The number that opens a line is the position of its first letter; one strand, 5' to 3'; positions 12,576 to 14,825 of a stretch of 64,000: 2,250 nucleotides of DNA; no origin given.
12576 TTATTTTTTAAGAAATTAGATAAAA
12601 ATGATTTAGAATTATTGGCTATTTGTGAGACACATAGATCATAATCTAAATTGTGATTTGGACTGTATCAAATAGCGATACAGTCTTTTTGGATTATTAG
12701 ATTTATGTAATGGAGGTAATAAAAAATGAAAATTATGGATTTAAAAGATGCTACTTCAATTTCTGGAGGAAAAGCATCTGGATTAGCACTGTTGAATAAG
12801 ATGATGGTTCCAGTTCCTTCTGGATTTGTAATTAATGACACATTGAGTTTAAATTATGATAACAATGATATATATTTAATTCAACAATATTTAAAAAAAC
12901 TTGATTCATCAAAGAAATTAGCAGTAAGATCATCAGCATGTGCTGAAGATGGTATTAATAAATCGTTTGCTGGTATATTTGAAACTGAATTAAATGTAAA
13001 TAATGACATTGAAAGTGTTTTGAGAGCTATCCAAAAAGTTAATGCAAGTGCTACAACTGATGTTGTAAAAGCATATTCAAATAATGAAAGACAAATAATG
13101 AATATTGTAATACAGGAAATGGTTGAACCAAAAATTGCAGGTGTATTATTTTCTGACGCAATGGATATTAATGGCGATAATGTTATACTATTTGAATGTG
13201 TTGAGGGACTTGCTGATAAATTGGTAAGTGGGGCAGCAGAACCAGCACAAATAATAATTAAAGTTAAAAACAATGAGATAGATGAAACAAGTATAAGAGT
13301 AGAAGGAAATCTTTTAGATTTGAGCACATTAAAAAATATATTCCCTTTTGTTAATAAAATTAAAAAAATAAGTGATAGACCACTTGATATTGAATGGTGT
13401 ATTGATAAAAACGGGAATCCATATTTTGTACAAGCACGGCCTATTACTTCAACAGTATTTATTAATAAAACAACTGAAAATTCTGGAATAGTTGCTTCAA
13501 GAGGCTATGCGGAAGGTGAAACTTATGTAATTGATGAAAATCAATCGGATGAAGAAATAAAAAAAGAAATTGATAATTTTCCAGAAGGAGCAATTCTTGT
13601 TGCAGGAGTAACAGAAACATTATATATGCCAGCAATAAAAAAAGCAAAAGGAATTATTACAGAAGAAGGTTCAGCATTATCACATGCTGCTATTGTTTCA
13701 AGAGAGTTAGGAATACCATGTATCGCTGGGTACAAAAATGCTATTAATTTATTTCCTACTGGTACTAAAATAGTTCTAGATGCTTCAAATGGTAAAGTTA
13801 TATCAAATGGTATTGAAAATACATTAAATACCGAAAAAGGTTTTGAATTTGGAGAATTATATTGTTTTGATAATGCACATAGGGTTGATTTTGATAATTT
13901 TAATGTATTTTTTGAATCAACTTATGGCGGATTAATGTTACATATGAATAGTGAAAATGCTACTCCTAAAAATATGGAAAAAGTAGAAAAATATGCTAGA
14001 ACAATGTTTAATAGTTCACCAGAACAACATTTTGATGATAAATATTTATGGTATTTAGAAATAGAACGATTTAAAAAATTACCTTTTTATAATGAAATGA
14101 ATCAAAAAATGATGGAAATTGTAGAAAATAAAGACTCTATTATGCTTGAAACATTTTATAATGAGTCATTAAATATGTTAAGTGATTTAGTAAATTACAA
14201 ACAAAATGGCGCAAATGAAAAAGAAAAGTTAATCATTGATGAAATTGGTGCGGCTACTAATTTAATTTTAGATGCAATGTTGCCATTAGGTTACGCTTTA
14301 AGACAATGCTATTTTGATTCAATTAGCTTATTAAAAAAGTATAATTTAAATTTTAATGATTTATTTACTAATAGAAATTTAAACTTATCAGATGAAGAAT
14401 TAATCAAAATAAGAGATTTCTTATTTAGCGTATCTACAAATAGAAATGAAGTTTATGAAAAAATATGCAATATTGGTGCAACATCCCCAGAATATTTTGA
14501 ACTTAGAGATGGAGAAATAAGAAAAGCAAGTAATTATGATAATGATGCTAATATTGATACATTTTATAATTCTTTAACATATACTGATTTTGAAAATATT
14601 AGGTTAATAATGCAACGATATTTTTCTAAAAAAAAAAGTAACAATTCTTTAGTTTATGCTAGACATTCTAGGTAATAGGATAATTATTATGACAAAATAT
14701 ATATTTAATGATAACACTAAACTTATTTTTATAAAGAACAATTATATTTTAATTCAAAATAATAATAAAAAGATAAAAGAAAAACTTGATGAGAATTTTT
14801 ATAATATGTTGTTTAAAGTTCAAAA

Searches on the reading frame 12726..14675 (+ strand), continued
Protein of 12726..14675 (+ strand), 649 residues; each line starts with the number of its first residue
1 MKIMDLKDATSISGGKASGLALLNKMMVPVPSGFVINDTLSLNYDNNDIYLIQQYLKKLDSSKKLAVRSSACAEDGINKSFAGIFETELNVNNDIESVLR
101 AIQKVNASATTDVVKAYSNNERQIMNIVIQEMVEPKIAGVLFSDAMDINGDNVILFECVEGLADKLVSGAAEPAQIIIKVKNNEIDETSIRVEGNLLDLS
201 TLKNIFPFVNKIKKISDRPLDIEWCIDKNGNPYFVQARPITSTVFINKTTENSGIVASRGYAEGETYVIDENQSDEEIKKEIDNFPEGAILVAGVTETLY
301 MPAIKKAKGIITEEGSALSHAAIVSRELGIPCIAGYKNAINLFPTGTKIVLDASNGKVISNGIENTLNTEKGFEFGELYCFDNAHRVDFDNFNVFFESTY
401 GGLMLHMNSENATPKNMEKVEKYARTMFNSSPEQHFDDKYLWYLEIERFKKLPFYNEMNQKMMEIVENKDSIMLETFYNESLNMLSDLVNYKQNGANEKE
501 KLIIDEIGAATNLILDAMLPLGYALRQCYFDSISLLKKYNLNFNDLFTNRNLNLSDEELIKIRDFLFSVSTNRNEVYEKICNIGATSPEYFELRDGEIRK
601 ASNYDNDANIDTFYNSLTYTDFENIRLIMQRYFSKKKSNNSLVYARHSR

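Call 23: find_encoding_contigs(protein=P0080, flank=8000, max_places=1)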
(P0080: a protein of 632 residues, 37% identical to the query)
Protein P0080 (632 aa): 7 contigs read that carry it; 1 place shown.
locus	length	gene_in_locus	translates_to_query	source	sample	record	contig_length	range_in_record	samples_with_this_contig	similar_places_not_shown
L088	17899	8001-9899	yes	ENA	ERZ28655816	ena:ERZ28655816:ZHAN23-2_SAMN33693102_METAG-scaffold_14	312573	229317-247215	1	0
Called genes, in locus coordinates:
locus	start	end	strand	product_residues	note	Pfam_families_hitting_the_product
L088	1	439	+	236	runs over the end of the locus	PF00005:ABC_tran, PF13304:AAA_21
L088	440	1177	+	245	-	PF01061:ABC2_membrane, PF12698:ABC2_membrane_3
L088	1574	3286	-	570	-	PF02463:SMC_N, PF13555:AAA_29 (faint), PF00005:ABC_tran, PF13304:AAA_21 (faint), PF13401:AAA_22 (faint), PF12848:ABC_tran_Xtn, PF00005:ABC_tran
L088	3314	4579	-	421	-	-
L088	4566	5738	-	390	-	-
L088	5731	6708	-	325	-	PF02784:Orn_Arg_deC_N (weak)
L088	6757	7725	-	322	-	PF00899:ThiF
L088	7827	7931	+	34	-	-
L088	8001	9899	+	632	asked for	PF01326:PPDK_N, PF00391:PEP-utilizers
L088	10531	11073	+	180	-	PF13302:Acetyltransf_3, PF13420:Acetyltransf_4, PF00583:Acetyltransf_1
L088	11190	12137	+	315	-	PF16286:DUF4932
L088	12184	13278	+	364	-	PF10502:Peptidase_S26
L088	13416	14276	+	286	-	PF02645:DegV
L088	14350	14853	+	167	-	-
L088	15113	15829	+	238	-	PF01966:HD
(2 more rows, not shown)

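Call 56: search_solved_structures(query=window:12726-14675:+, max_evalue=0.001)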
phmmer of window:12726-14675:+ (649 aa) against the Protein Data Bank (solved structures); distinct sequences matched with E-value up to 0.001: 21.
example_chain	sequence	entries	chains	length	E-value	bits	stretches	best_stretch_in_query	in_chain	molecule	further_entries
8a8e_A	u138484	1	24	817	2.1e-32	115.5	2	210-367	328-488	Phosphoenolpyruvate synthase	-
9dae_A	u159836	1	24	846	2e-29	105.7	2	254-366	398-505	Phosphoenolpyruvate synthase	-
5fbs_A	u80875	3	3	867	1.8e-23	86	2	65-251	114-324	Phosphoenolpyruvate synthase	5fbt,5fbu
5hv2_A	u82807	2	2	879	1.9e-23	85.9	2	65-251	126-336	Phosphoenolpyruvate synthase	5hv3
5hv1_A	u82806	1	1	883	2e-23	85.9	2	65-251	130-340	Phosphoenolpyruvate synthase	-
2ols_A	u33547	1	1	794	4e-23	84.9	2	207-356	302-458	Phosphoenolpyruvate synthase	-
2e28_A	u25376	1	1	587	4.5e-13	51.7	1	284-358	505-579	Pyruvate kinase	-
5hv6_A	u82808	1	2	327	5.5e-12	48.1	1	64-241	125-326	Phosphoenolpyruvate synthase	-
3t05_A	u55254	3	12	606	1.4e-07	33.6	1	271-362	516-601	Pyruvate kinase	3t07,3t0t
9goj_A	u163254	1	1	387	5.8e-05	24.9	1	65-176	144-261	Phosphoenolpyruvate synthase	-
5woy_A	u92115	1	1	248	0.00017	23.3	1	306-371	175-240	Phosphoenolpyruvate-protein phosphotransferase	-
1zym_A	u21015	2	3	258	0.00022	23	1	297-366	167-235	ENZYME I | Phosphoenolpyruvate-protein phosphotransferase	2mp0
1eza_A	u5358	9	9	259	0.00022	23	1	297-366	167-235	ENZYME I | PHOSPHOTRANSFERASE SYSTEM, ENZYME I | PROTEIN (PHOSPHOTRANSFER SYSTEM, ENZYME I)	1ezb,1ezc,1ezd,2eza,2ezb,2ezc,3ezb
3eza_A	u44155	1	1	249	0.00022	23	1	297-365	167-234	PHOSPHOTRANSFERASE SYSTEM, ENZYME I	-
1dik_A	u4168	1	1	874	0.00039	22.2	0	253-365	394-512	PYRUVATE PHOSPHATE DIKINASE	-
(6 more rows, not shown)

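Call 77: find_encoding_contigs(protein=P0061, flank=8000, max_places=1)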
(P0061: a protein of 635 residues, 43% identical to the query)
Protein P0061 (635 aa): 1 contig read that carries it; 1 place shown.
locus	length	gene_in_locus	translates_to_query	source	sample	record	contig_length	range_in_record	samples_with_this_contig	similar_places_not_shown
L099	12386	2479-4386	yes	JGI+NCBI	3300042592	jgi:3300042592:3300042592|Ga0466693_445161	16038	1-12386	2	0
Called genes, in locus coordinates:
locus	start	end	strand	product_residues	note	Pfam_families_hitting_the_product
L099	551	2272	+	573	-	PF02310:B12-binding (weak), PF04055:Radical_SAM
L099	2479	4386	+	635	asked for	PF01326:PPDK_N, PF00391:PEP-utilizers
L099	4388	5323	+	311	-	PF00899:ThiF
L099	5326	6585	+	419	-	PF00496:SBP_bac_5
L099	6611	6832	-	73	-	-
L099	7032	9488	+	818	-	PF10412:TrwB_AAD_bind (weak)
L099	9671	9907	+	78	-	PF04255:DUF433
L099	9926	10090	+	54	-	PF18480:DUF5615 (weak)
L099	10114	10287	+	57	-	-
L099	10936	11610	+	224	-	PF07275:ArdA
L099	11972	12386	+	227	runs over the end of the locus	-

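Call 78: find_encoding_contigs(protein=P0091, flank=8000, max_places=1)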
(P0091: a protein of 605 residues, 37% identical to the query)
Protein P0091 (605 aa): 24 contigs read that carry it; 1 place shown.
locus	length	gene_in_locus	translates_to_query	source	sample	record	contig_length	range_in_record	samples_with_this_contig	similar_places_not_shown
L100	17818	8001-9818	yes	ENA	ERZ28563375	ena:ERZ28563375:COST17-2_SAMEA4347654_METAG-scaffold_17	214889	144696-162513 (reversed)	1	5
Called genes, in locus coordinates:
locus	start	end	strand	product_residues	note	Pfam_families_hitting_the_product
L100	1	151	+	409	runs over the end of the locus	PF01941:AdoMet_Synthase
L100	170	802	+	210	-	PF01712:dNK (weak), PF13238:AAA_18 (faint), PF02223:Thymidylate_kin (weak)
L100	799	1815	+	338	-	-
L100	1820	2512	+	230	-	PF03575:Peptidase_S51, PF07685:GATase_3 (faint)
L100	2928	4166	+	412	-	PF00579:tRNA-synt_1b, PF22421:SYY_C-terminal, PF01479:S4 (weak)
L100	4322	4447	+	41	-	-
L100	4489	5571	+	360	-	PF00579:tRNA-synt_1b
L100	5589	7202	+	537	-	PF00133:tRNA-synt_1, PF01406:tRNA-synt_1e, PF09334:tRNA-synt_1g, PF01406:tRNA-synt_1e, PF01921:tRNA-synt_1f (weak), PF19303:Anticodon_3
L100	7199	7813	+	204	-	PF03575:Peptidase_S51, PF07685:GATase_3 (weak)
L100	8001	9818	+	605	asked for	PF01326:PPDK_N, PF00391:PEP-utilizers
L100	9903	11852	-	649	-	PF00294:PfkB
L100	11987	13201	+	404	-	PF04055:Radical_SAM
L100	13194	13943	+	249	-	PF13566:DUF4130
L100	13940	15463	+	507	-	PF00118:Cpn60_TCP1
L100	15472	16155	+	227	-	PF03167:UDG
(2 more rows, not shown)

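Call 79: find_encoding_contigs(protein=P0101, flank=8000, max_places=1)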
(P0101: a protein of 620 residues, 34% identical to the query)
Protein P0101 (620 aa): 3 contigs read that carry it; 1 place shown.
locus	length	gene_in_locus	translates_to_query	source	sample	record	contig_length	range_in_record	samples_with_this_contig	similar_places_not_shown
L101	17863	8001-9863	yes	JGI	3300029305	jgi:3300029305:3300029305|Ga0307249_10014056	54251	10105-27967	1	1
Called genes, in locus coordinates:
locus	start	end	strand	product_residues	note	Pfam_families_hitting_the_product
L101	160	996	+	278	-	-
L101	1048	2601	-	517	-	PF07661:MORN_2 (faint)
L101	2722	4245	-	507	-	PF02689:Herpes_Helicase (faint), PF05970:PIF1, PF13245:AAA_19, PF13604:AAA_30, PF13401:AAA_22 (weak), PF13538:UvrD_C_2 (weak), PF13280:WYL (weak)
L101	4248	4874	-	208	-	PF04002:RadC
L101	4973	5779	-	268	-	PF00557:Peptidase_M24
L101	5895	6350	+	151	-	PF03073:TspO_MBR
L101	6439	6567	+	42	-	-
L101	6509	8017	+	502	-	PF04055:Radical_SAM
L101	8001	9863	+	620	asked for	PF01326:PPDK_N, PF00391:PEP-utilizers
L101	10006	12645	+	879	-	PF01411:tRNA-synt_2c, PF07973:tRNA_SAD, PF02272:DHHA1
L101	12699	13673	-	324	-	PF00498:FHA (faint)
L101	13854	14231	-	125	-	-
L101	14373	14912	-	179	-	PF02915:Rubrerythrin, PF23455:DUF7129 (weak), PF21349:RUBY_RBDX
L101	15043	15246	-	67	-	PF00313:CSD, PF08206:OB_RNB (weak)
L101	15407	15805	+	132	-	-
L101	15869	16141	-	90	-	-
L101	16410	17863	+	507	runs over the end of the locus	PF00587:tRNA-synt_2b, PF03129:HGTP_anticodon, PF09180:ProRS-C_1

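Call 83: search_protein_families(library=pfam, proteins=[L099:551-2272:+, L099:5326-6585:+, L085:7988-8662:+, L085:8659-9966:+, L086:4191-4931:+, L086:8752-9618:+, L081:4872-6158:+, L101:6509-8017:+], max_evalue=0.001)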
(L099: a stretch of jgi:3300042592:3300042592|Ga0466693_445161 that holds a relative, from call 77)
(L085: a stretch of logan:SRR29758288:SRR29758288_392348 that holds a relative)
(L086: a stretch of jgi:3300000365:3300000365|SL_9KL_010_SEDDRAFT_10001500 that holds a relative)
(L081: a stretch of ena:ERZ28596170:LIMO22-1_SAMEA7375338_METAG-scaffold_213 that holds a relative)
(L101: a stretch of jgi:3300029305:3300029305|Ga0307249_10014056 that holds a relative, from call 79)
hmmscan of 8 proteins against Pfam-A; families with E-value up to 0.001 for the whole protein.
L099:551-2272:+ (573 aa): 2 families
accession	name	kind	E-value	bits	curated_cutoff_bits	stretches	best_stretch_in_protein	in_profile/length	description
PF04055.27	Radical_SAM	-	9.6e-21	75.1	29.5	1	184-345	1-163/166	Radical SAM superfamily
PF02310.24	B12-binding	-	3.4e-07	30.6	32.1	1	16-123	9-116/121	B12 binding domain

L099:5326-6585:+ (419 aa): 1 family
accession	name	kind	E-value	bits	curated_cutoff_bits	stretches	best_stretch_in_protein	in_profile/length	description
PF00496.27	SBP_bac_5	-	4.9e-15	56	32.4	1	44-255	2-234/368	Bacterial extracellular solute-binding proteins, family 5 Middle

L085:7988-8662:+ (224 aa): 0 families

L085:8659-9966:+ (435 aa): 0 families

L086:4191-4931:+ (246 aa): 11 families
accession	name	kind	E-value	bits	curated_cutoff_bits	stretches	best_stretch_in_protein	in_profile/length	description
PF13847.12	Methyltransf_31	-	7.5e-14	52.1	27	1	38-138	6-112/145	Methyltransferase domain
PF13649.12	Methyltransf_25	-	1e-13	52.2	27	1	39-131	1-97/97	Methyltransferase domain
PF13489.12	Methyltransf_23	-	5.6e-12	46.1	27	1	38-181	25-163/164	Methyltransferase domain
PF08242.18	Methyltransf_12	-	8.4e-12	46.1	30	1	40-133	1-98/98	Methyltransferase domain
PF08241.18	Methyltransf_11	-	3.8e-10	40.7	21.2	1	40-135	1-95/95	Methyltransferase domain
PF00891.24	Methyltransf_2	-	1e-07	32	22.3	1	11-140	39-169/210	O-methyltransferase domain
PF05175.20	MTS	-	4.7e-07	30.1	23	1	33-142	30-145/170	Methyltransferase small domain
PF02390.23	Methyltransf_4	-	6.1e-06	26.3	24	1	39-84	5-50/173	Putative methyltransferase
PF01728.25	FtsJ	-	1.7e-05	25.3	24.1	1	30-101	13-85/181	FtsJ-like methyltransferase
PF07021.18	MetW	-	0.00023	21.3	21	0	38-123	16-98/193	Methionine biosynthesis protein MetW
PF02353.26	CMAS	-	0.00066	19.5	27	1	37-139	64-168/273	Mycolic acid cyclopropane synthetase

L086:8752-9618:+ (288 aa): 0 families

L081:4872-6158:+ (428 aa): 1 family
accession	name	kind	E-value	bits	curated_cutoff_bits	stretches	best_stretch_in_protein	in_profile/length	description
PF04055.27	Radical_SAM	-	8.2e-17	62.3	29.5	1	32-162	2-143/166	Radical SAM superfamily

L101:6509-8017:+ (502 aa): 1 family
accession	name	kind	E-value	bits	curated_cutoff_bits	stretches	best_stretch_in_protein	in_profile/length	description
PF04055.27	Radical_SAM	-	7.9e-11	42.8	29.5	1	135-294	2-152/166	Radical SAM superfamily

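Call 120: find_encoding_contigs(protein=P0070, flank=8000, max_places=1)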
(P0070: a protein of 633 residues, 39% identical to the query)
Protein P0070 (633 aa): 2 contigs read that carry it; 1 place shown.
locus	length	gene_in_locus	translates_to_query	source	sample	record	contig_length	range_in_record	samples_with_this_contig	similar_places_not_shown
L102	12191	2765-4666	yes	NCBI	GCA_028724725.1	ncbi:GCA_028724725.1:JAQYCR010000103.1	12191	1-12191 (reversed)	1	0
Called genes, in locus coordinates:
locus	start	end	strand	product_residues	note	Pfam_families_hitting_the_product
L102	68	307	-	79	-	-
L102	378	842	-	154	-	PF01048:PNP_UDP_1 (weak)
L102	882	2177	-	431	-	PF04055:Radical_SAM, PF13353:Fer4_12, PF13186:SPASM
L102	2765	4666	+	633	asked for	PF01326:PPDK_N, PF00391:PEP-utilizers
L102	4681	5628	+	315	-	PF00899:ThiF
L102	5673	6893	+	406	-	PF00496:SBP_bac_5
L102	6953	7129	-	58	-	-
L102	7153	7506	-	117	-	PF03415:Peptidase_C11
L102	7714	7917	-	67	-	-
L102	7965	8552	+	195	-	PF00929:RNase_T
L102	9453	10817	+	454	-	PF01391:Collagen (weak)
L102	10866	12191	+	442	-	PF13195:DUF4011, PF13086:AAA_11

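Call 121: find_encoding_contigs(protein=P0085, flank=8000, max_places=1)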
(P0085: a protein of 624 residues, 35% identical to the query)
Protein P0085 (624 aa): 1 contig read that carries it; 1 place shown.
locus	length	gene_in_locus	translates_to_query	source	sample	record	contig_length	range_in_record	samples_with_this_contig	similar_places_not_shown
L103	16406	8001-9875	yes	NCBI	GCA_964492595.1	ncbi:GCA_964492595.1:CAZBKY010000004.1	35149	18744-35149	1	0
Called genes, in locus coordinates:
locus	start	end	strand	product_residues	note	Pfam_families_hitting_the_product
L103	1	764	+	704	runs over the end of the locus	PF13567:DUF4131, PF03772:Competence, PF00753:Lactamase_B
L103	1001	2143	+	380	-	PF09479:Flg_new, PF18998:Flg_new_2 (faint), PF09479:Flg_new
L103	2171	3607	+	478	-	-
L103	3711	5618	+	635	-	PF03717:PBP_dimer, PF00905:Transpeptidase, PF03793:PASTA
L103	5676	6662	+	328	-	PF00953:Glycos_transf_4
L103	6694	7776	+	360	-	PF01098:FTSW_RODA_SPOVE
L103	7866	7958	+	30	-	-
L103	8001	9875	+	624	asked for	PF01326:PPDK_N, PF00391:PEP-utilizers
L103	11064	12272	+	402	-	PF02784:Orn_Arg_deC_N (faint)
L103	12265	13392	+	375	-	-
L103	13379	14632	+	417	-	PF00496:SBP_bac_5 (weak)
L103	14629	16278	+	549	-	PF02463:SMC_N (faint), PF03193:RsgA_GTPase (faint), PF13555:AAA_29 (faint), PF00005:ABC_tran, PF13304:AAA_21 (weak), PF12848:ABC_tran_Xtn, PF00005:ABC_tran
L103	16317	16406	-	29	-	?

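Call 122: find_encoding_contigs(protein=P0074, flank=8000, max_places=1)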
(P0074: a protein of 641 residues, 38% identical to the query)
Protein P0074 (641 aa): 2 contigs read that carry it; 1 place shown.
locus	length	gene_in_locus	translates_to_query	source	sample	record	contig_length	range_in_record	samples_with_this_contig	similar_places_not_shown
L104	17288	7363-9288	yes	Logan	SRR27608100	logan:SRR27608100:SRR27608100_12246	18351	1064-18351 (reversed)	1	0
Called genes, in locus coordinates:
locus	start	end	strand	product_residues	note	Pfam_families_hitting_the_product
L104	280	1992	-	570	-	PF00006:ATP-synt_ab (faint), PF02463:SMC_N (weak), PF13191:AAA_16 (faint), PF13555:AAA_29 (faint), PF00005:ABC_tran, PF13304:AAA_21 (faint), PF12848:ABC_tran_Xtn, PF00005:ABC_tran, +3 more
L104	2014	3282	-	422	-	-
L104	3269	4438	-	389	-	-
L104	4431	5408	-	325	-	PF02784:Orn_Arg_deC_N (weak)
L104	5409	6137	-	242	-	PF02353:CMAS, PF13489:Methyltransf_23, PF05175:MTS (faint), PF02390:Methyltransf_4, PF13847:Methyltransf_31, PF08241:Methyltransf_11, PF08242:Methyltransf_12, PF13649:Methyltransf_25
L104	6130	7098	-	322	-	PF00899:ThiF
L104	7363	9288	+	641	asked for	PF01326:PPDK_N, PF00391:PEP-utilizers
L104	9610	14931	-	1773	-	PF00082:Peptidase_S8, PF13287:Fn3_assoc, PF13290:CHB_HEX_C_1 (weak), PF13306:LRR_5, PF09479:Flg_new, PF18998:Flg_new_2 (weak)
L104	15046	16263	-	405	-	PF00579:tRNA-synt_1b, PF22421:SYY_C-terminal, PF01479:S4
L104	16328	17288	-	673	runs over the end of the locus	?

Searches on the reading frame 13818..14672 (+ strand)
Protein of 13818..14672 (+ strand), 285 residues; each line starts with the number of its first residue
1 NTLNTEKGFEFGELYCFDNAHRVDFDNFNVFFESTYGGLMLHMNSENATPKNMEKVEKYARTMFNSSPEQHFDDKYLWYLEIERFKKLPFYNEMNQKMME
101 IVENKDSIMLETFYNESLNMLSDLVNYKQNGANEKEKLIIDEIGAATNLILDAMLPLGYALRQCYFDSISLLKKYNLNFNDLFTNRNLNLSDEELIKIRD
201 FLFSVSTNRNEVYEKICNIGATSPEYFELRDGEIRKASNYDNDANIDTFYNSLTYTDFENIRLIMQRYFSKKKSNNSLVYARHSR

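Call 35: find_related_loci(query=A4, collection=metagenome_contigs, flank=9000)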
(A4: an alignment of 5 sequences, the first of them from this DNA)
Query A4 (285 aa) in metagenome_contigs; peptide patterns used: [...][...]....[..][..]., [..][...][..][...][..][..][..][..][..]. (x = any residue, [..] = any of these).
305 stretches matched a pattern; 10 encode a relative of the query (tblastn E <= 1e-3); 10 distinct loci.
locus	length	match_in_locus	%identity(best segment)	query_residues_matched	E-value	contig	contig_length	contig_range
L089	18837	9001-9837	73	1-279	1e-140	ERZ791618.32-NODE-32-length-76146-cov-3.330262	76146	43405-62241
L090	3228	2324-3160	73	1-279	4e-146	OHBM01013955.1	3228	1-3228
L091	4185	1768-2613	67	1-285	1e-135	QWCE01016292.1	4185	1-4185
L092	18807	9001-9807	65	1-273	3e-120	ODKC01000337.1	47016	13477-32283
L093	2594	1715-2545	59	1-277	2e-112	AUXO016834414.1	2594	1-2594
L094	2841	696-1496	38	4-266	2e-47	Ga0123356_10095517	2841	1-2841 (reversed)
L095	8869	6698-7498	34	3-265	1e-46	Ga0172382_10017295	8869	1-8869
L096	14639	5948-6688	31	3-248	3e-38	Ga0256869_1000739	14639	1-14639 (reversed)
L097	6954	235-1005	30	7-257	3e-35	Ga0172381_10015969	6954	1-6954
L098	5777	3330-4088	27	10-253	3e-25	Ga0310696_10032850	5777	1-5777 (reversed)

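Call 87: predict_structure(alignment_id=A3)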
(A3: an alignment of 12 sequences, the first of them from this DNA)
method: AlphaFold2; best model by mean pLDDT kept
length: 285 residues; sequences in the alignment: 12
mean_pLDDT: 87.4   pTM: 0.85
mean pLDDT of the five models: 87.4, 87.3, 87.1, 87.0, 86.7
residues with pLDDT >= 90: 195; 70-90: 61; 50-70: 10; < 50: 19
segments of 3 or more residues with pLDDT < 50: 1-5, 272-285
pLDDT, mean of each block of 10 residues (from residue 1): 56 90 92 93 93 96 95 90 91 94 97 97 97 92 96 95 94 90 82 93 93 95 93 80 78 82 88 40 34
secondary structure, 60 per line:
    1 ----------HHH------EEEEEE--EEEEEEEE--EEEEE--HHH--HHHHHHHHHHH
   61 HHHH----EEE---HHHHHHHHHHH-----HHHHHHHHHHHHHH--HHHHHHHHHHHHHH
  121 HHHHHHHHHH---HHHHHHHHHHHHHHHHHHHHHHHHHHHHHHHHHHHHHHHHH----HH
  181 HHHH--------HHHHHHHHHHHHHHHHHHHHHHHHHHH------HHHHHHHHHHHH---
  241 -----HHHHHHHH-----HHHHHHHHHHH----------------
elements in order: E20-25 E28-35 E38-42 H50-64 E69-71 H75-85 H91-104 H107-130 H134-174 H179-184 H193-219 H226-237 H246-253 H259-269

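Call 89: fold_search(model_id=the predicted structure, library=pdb)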
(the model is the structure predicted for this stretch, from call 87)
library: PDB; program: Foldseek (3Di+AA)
matches with E <= 10: 369; with E <= 0.001: 0
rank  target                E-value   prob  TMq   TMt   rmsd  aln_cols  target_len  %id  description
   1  4waf_B                1.2e-01  0.38  0.20  0.22  29.5       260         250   11  Crystal Structure of a novel tetrahydropyrazolo[1,5-a]pyrazine in an engineered PI3K alpha (released 2014-12-31)
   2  4tql_A                3.0e-01  0.15  0.17  0.20  27.4       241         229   14  Computationally designed three helix bundle (released 2014-10-15)
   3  3euh_B                3.6e-01  0.21  0.22  0.20  21.0       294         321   13  Crystal Structure of the MukE-MukF Complex (released 2009-01-20)
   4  9ca3_B                4.0e-01  0.14  0.19  0.20  18.5       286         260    8  Crystal structure of MarE C280S in complex with cyanide bound heme and its native substrate, beta-methyl-L-tryptophan (released 2025-04-02)
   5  4hte                  4.4e-01  0.28  0.23  0.20  19.3       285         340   13  Crystal Structure of the C-terminal domain of Nicking Enzyme from Staphylococcus aureus (released 2013-01-30)
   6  4zop_B                6.4e-01  0.16  0.20  0.23  29.6       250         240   12  Co-crystal Structure of Lipid Kinase PI3K alpha with a selective phosphatidylinositol-3 kinase alpha inhibitor (released 2016-05-18)
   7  9p1d_C                7.1e-01  0.07  0.15  0.15  18.4       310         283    8  Cas1-Cas2/3 integrase bound to foreign dsDNA fragment (released 2025-10-22)
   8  8fih_B                8.1e-01  0.25  0.19  0.34   7.9       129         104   12  Multi-state design of two-state switchable hinge proteins (released 2023-08-16)
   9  5swp_B                8.1e-01  0.08  0.16  0.17  28.9       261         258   10  Crystal Structure of PI3Kalpha in complex with fragments 6 and 24 (released 2017-02-15)
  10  5sxd_B                8.1e-01  0.07  0.15  0.17  28.9       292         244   12  Crystal Structure of PI3Kalpha in complex with fragment 22 (released 2017-02-15)
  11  5krw_MODEL_1_A        8.5e-01  0.21  0.22  0.32   8.7       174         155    9  Recognition and targeting mechanisms by chaperones in flagella assembly and operation (released 2016-08-17)
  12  3jcf_A                9.0e-01  0.15  0.21  0.19  15.7       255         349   10  Cryo-EM structure of the magnesium channel CorA in the closed symmetric magnesium-bound state (released 2016-02-17)
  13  8fin_A                9.0e-01  0.10  0.18  0.22  20.1       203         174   10  Multi-state design of two-state switchable hinge proteins (released 2023-08-16)
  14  3euh_A                9.0e-01  0.08  0.16  0.15  21.6       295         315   12  Crystal Structure of the MukE-MukF Complex (released 2009-01-20)
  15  8tdu_B                9.4e-01  0.13  0.19  0.23  29.0       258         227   13  STX-478, a Mutant-Selective, Allosteric Inhibitor bound to PI3Kalpha (released 2023-09-06)
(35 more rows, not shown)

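Call 100: search_dna_similar(query=window:13818-14672:+, collection=plasmids, mode=protein, max_evalue=0.00001, max_rows=10)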
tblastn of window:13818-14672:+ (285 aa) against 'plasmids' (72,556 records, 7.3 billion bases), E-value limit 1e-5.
No match.

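Call 101: search_dna_similar(query=window:13818-14672:+, collection=phages, mode=protein, max_evalue=0.00001, max_rows=10)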
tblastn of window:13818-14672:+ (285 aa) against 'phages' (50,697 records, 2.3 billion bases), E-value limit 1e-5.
No match.
